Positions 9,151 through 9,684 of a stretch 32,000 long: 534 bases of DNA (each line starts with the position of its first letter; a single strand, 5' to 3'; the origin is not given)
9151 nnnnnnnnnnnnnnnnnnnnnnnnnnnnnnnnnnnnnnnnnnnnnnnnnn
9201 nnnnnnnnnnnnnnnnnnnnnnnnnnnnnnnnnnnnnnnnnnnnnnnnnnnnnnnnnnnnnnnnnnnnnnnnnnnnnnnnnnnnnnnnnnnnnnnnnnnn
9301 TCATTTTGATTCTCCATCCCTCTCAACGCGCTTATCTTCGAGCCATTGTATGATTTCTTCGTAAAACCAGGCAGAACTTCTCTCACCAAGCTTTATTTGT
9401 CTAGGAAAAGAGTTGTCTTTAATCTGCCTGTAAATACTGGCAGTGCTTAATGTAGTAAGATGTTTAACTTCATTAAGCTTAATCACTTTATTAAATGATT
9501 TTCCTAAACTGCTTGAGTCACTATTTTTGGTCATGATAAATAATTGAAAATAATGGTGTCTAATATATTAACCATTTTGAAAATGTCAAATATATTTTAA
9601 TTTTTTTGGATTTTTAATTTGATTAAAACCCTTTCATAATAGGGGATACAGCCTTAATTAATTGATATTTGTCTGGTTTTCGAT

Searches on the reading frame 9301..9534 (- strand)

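Call 8: search_protein_families(library=pfam, proteins=[window:9301-9534:-], max_evalue=0.01)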
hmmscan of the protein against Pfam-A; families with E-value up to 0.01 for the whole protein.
window:9301-9534:- (77 aa): 1 family
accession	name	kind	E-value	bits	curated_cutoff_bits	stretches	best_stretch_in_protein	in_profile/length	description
PF05930.18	Phage_AlpA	-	4e-17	62.3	21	1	16-65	2-51/51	Prophage CP4-57 regulatory protein (AlpA)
